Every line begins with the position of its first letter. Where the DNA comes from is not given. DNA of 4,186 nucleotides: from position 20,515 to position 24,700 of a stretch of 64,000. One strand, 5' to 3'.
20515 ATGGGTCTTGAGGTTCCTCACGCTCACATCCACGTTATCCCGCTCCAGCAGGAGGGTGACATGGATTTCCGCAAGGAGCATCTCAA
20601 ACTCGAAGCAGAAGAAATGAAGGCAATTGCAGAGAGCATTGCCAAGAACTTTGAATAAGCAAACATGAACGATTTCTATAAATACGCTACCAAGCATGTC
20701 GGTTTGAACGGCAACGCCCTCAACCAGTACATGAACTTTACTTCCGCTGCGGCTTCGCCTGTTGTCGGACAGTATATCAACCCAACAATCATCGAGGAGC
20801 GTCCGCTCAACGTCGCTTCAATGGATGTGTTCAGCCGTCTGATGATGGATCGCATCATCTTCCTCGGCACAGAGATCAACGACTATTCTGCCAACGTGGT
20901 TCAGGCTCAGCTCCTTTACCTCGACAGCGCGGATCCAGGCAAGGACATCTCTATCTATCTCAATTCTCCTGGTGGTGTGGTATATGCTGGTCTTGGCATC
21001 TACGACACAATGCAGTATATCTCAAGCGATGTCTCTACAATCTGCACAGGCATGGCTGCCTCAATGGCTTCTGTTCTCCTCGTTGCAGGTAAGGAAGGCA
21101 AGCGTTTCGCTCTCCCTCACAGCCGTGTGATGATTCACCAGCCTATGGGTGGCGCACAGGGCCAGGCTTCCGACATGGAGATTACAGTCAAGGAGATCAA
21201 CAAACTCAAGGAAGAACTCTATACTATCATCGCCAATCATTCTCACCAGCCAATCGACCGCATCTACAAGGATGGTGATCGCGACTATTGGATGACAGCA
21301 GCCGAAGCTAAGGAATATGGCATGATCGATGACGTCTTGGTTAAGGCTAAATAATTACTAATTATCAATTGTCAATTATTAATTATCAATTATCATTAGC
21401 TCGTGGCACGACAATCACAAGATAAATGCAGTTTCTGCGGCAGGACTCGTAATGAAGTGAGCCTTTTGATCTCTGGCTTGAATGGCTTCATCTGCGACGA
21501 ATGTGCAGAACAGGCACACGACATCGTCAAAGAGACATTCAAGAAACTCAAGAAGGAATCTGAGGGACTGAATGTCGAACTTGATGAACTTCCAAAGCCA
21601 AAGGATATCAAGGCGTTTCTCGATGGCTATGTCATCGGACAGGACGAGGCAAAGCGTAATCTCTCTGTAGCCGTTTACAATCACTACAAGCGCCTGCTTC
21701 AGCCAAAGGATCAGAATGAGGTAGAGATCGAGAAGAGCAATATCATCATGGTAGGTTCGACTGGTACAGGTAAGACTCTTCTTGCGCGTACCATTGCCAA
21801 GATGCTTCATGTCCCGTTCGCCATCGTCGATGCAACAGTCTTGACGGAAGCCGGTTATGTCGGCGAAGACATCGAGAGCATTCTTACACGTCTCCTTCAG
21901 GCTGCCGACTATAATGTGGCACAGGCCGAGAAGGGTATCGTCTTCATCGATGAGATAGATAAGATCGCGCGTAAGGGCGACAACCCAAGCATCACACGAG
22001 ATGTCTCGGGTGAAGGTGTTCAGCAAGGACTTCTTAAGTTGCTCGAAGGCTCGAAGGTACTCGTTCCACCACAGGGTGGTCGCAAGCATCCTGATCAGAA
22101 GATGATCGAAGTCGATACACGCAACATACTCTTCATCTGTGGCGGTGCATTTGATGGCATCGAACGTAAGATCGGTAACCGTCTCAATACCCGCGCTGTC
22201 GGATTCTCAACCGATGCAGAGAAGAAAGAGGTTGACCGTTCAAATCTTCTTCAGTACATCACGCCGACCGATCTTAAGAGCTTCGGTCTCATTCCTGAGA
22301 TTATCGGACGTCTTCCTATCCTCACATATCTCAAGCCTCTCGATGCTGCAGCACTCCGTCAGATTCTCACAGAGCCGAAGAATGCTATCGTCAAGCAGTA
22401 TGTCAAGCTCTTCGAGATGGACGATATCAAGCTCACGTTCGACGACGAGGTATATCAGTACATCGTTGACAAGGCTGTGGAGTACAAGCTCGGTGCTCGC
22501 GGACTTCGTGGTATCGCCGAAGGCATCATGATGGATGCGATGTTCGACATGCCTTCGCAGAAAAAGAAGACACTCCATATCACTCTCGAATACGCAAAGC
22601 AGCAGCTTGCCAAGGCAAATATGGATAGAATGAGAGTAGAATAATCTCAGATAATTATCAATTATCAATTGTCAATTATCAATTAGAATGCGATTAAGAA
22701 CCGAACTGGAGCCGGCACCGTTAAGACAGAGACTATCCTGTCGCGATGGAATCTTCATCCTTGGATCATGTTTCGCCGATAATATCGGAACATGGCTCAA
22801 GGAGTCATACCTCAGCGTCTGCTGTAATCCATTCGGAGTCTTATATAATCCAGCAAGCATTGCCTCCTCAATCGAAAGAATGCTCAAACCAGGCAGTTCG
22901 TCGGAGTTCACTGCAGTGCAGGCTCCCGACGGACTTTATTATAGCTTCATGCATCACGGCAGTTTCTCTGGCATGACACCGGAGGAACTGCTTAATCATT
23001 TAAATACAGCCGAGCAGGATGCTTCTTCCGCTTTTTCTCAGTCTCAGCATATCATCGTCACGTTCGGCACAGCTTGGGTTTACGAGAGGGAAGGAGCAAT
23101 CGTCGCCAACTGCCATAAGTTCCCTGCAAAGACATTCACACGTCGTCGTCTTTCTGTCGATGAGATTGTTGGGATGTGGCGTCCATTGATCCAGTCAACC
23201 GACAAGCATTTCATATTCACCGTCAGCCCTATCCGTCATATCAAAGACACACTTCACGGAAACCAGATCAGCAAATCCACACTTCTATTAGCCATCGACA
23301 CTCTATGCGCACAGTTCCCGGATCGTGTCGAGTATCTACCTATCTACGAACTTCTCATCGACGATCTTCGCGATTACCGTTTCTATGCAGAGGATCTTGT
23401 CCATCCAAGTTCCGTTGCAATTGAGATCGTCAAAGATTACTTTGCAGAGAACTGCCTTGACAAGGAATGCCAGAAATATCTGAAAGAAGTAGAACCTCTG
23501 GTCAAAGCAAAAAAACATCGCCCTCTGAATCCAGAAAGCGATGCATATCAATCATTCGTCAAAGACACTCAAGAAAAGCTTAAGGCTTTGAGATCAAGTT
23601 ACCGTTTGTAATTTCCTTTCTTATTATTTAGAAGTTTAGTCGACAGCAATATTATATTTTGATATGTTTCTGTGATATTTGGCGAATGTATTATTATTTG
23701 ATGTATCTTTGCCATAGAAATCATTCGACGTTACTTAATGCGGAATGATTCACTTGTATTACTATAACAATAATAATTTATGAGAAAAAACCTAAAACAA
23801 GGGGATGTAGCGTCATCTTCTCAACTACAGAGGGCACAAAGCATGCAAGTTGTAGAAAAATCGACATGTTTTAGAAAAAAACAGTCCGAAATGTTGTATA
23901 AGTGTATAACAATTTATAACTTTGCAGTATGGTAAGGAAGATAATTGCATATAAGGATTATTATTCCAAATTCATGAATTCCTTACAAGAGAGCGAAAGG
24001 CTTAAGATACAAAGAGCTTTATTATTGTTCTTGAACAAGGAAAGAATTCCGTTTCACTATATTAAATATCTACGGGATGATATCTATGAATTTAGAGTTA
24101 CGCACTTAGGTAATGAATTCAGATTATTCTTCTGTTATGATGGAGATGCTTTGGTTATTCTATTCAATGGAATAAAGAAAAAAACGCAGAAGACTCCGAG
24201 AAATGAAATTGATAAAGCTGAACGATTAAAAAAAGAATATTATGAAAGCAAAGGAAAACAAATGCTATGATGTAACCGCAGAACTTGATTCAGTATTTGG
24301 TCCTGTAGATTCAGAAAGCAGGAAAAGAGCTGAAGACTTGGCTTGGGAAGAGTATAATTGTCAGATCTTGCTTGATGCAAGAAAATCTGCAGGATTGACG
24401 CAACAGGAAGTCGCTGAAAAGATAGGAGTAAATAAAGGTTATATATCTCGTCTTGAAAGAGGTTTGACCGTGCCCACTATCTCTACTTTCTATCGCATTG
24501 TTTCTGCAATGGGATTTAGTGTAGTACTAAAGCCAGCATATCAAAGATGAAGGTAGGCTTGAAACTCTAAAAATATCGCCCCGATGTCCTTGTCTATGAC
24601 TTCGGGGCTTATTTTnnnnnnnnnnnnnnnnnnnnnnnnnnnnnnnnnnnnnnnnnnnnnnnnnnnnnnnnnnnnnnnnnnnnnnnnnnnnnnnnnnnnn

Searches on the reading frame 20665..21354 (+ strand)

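Call 11: search_protein_families(library=pfam, proteins=[window:20665-21354:+], max_evalue=0.001)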
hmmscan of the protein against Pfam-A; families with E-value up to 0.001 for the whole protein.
window:20665-21354:+ (229 aa): 1 family
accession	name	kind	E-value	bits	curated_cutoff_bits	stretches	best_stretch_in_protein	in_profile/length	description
PF00574.28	CLP_protease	-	2.6e-78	262.5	20.2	1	52-226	6-180/182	Clp protease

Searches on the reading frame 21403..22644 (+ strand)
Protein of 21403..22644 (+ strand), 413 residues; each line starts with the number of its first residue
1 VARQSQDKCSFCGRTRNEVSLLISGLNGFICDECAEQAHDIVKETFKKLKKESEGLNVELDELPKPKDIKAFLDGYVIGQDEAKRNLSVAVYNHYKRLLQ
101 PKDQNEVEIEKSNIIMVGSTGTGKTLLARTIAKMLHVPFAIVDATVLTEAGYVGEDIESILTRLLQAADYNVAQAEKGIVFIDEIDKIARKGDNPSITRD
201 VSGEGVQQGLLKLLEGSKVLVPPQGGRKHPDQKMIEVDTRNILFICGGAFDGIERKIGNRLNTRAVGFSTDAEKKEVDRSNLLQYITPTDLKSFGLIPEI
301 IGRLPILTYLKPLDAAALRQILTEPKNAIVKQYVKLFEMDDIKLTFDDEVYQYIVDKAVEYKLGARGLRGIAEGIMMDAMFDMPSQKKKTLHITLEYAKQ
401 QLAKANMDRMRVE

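Call 11: search_protein_families(library=pfam, proteins=[window:21403-22644:+], max_evalue=0.001)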
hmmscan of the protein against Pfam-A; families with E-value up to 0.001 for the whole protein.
window:21403-22644:+ (413 aa): 12 families
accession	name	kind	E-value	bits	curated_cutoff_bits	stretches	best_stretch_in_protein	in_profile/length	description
PF07724.20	AAA_2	-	4.4e-31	108.6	27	1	111-306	3-165/166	AAA domain (Cdc48 subfamily)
PF06689.19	zf-C4_ClpX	-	1.7e-16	60.3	27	1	8-44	2-39/39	ClpX C4-type zinc finger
PF00004.35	AAA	-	2.8e-16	60.6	21.2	1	114-220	1-98/131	ATPase family associated with various cellular activities (AAA)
PF10431.15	ClpB_D2-small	-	2.2e-10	40.8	21.9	1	313-388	1-72/81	C-terminal, D2-small domain, of ClpB protein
PF07728.20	AAA_5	-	5.5e-07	30.1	22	1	113-190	1-80/139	AAA domain (dynein-related subfamily)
PF00493.29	MCM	-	2.2e-06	27.4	23.3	1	76-191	25-136/224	MCM P-loop domain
PF05496.18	RuvB_N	-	5.2e-06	26.7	27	1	76-191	9-99/159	Holliday junction DNA helicase RuvB P-loop domain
PF01078.27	Mg_chelatase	-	1.4e-05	25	20.3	0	112-135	23-46/207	Magnesium chelatase, subunit ChlI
PF13401.12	AAA_22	-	5.8e-05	23.8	27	1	111-188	5-96/130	AAA domain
PF00158.32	Sigma54_activat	-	8.3e-05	22.8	20.2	0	105-189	16-106/168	Sigma-54 interaction domain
PF12775.13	AAA_7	-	8.9e-05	22.5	25.8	1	111-187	33-111/181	P-loop containing dynein motor region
PF13173.12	AAA_14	-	0.0004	20.8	27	0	113-189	4-75/129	AAA domain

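Call 106: find_related_loci(query=window:21403-22644:+, collection=genome_contigs, flank=1000)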
Query window:21403-22644:+ (413 aa) in genome_contigs; peptide patterns used: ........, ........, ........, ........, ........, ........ (x = any residue, [..] = any of these).
600 stretches matched a pattern (row limit reached: there are more); 597 encode a relative of the query (tblastn E <= 1e-3); the best 80 are kept; 80 distinct loci.
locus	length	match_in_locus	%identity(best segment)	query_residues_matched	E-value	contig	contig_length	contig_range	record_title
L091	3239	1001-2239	79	1-413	0e+0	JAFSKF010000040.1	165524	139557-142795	MAG: Bacteroidales bacterium isolate RGIG3218 Goat_Reticulum-2__c450911, whole genome shotgun sequence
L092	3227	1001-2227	76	2-412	0e+0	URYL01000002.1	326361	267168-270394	uncultured Bacteroides sp. isolate UMGS1473 genome assembly, contig: NODE_7_length_326361_cov_61.162617, whole genome sh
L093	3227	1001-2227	75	2-412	0e+0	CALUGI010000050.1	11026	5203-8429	MAG: uncultured Phocaeicola sp. isolate BRZ_RP__bin119 genome assembly, contig: BRZ_RP__NODE_10571_length_11026_cov_14.2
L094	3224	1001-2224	75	4-411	0e+0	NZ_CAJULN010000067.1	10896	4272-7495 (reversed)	MAG: uncultured Bacteroides sp. isolate MGBC140467, whole genome shotgun sequence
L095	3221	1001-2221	74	4-412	0e+0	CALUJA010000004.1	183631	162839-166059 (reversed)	MAG: uncultured Phocaeicola sp. isolate BRZ_R__bin125 genome assembly, contig: BRZ_R__NODE_64_length_183631_cov_17.74923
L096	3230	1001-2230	72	2-411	0e+0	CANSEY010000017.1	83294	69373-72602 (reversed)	MAG TPA_asm: uncultured Bacteroides sp. isolate SRR17794261_bin.38_metawrap_v1.3_MAG genome assembly, contig: NODE.430_l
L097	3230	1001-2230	72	1-411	0e+0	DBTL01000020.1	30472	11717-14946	MAG TPA_asm: Bacteroides sp. UBA1317 UBA1317_contig_9447, whole genome shotgun sequence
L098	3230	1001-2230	72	1-411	0e+0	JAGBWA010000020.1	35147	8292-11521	MAG: Bacteroides sp. isolate RGIG9498 Yak_Cecum-5__c83335, whole genome shotgun sequence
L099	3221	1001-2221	71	1-407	0e+0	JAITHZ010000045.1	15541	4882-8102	MAG: Bacteroidales bacterium isolate Pc512_bin96 k119_133281, whole genome shotgun sequence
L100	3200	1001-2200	74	9-408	0e+0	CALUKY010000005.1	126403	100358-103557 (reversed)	MAG: uncultured Paraprevotella sp. isolate BRZ_QH__bin2 genome assembly, contig: BRZ_QH__NODE_98_length_126403_cov_25.61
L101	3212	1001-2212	73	8-412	0e+0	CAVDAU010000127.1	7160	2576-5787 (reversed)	Streptococcaceae bacterium isolate G02641-L1_cleanbin_000010 genome assembly, contig: Spades_G02641-L1_contig_4031, whol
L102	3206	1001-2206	70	1-405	0e+0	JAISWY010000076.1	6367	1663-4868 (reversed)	MAG: Candidatus Symbiothrix sp. isolate Nc350_bin153 k119_2933435, whole genome shotgun sequence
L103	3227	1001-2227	71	1-412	0e+0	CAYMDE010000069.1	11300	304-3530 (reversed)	MAG TPA_asm: uncultured Paludibacter sp. isolate binchicken_co168_254 genome assembly, contig: NODE_9777_length_11300_co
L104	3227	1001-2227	72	1-412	0e+0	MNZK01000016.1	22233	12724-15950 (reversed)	MAG: Porphyromonadaceae bacterium CG2_30_38_12 cg2_3.0_scaffold_1719_c, whole genome shotgun sequence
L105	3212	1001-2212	71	8-411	0e+0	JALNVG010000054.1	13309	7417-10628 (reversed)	MAG: Bacteroidaceae bacterium isolate SO_2016_CLC_T1 bin 45 scaffold04339_PH3_Jul14_2016, whole genome shotgun sequence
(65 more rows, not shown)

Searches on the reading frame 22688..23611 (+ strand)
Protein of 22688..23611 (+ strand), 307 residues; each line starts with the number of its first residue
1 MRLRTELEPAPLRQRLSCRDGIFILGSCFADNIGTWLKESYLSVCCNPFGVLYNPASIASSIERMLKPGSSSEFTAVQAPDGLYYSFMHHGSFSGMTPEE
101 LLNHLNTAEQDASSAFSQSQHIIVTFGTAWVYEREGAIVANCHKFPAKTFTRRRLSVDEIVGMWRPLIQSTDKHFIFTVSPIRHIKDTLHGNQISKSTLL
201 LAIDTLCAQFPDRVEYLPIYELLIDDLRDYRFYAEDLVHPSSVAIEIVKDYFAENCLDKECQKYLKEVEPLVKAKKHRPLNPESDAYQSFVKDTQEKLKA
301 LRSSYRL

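Call 11: search_protein_families(library=pfam, proteins=[window:22688-23611:+], max_evalue=0.001)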
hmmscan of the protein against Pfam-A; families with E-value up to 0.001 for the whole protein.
window:22688-23611:+ (307 aa): 1 family
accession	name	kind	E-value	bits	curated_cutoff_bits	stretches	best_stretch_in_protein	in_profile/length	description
PF08885.17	GSCFA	-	1e-77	261.5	25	1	22-252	2-237/237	GSCFA family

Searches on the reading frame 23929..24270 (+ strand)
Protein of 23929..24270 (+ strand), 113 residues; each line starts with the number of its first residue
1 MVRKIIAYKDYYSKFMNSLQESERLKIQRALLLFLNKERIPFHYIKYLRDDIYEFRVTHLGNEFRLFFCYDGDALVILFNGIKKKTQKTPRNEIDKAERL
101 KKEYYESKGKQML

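Call 103: search_protein_families(library=pfam, proteins=[window:23929-24270:+], max_evalue=0.00001)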
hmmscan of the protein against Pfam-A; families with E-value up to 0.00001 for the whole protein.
window:23929-24270:+ (113 aa): 1 family
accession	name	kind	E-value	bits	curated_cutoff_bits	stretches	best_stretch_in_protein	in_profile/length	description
PF05973.20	Gp49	-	5.6e-18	65.2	23.9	1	14-102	1-90/90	Phage derived protein Gp49-like (DUF891)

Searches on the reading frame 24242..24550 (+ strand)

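Call 103: search_protein_families(library=pfam, proteins=[window:24242-24550:+], max_evalue=0.00001)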
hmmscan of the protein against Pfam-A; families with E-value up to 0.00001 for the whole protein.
window:24242-24550:+ (102 aa): 3 families
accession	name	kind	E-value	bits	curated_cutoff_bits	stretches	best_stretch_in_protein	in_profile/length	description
PF01381.28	HTH_3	-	5.7e-15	55.5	23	1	45-93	3-51/55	Helix-turn-helix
PF13560.12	HTH_31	-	7.5e-11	42.6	27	1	46-96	9-60/64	Helix-turn-helix domain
PF12844.13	HTH_19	-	1.3e-08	35.1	30.2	1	43-92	4-53/64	Helix-turn-helix domain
